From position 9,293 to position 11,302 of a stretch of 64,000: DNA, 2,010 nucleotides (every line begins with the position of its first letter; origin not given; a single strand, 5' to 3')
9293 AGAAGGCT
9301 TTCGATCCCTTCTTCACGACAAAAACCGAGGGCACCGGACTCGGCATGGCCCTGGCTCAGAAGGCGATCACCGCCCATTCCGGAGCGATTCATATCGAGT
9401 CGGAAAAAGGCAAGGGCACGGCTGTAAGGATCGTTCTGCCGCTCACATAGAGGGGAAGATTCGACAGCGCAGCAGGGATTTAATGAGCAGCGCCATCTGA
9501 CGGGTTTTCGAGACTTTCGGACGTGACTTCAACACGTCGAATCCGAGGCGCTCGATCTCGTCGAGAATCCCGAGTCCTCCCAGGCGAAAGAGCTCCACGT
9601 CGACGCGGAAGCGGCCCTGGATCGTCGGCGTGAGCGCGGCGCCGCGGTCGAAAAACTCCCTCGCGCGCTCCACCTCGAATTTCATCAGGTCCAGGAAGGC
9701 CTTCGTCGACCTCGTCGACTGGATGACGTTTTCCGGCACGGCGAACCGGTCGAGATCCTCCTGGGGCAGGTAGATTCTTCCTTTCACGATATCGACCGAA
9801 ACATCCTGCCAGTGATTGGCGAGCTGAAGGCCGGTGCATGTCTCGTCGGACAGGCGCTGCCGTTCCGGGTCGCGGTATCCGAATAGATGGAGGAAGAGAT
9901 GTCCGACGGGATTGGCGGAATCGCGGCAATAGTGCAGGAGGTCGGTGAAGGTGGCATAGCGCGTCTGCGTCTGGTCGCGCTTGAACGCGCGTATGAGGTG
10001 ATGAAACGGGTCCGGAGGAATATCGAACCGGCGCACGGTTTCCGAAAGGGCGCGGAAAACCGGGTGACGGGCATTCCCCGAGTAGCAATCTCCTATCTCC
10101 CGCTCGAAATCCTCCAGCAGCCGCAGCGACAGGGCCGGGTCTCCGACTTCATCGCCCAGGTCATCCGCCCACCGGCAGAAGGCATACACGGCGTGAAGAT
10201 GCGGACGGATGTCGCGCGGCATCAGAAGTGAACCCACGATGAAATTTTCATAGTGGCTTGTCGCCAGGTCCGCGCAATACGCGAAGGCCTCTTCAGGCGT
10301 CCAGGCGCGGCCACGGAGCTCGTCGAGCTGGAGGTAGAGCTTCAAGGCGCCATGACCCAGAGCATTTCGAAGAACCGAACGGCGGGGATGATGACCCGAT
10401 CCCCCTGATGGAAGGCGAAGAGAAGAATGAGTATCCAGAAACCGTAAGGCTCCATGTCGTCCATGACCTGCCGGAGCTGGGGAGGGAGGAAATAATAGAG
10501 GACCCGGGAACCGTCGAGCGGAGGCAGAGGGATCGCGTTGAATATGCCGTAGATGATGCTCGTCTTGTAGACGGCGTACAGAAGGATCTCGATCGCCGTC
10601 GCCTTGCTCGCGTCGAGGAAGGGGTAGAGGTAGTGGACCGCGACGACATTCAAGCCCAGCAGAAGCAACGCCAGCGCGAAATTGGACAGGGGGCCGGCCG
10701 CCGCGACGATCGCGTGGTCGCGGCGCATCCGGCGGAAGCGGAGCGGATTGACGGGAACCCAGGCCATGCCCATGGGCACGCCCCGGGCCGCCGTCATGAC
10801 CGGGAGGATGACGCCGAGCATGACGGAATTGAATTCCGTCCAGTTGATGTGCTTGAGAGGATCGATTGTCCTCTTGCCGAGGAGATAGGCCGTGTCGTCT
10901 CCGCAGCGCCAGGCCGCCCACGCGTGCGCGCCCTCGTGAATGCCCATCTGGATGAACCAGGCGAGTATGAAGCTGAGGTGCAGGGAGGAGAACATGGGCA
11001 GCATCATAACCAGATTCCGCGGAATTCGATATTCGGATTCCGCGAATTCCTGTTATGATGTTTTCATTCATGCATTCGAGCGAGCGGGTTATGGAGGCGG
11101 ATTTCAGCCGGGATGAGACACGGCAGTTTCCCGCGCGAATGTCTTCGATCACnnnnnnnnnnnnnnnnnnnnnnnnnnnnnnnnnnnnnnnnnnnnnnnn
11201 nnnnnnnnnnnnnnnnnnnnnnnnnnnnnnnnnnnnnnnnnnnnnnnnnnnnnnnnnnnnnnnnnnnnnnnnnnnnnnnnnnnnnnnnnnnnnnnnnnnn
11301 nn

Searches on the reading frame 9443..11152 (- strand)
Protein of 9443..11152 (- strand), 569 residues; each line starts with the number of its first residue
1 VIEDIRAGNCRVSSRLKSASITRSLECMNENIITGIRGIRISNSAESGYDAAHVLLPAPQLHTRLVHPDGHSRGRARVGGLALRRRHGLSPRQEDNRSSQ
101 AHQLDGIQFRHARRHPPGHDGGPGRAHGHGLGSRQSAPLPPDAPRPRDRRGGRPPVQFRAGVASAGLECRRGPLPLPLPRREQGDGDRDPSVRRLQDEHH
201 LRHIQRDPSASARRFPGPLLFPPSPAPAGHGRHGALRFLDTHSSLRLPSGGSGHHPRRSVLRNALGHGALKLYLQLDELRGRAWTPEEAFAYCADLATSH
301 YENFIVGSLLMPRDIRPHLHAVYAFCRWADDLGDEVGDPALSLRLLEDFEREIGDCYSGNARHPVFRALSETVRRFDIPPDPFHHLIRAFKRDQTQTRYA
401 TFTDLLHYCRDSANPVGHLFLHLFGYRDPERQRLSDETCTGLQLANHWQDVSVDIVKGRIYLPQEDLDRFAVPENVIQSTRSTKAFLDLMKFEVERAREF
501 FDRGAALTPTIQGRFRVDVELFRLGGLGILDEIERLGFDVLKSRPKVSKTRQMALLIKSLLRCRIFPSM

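Call 53: search_protein_families(library=pfam, proteins=[window:9443-11152:-], max_evalue=0.001)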
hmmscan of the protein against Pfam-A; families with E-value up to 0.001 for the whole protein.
window:9443-11152:- (569 aa): 1 family
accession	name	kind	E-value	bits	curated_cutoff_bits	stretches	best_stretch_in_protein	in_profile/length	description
PF00494.24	SQS_PSY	-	8.3e-71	239.2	26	1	299-551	3-263/263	Squalene/phytoene synthase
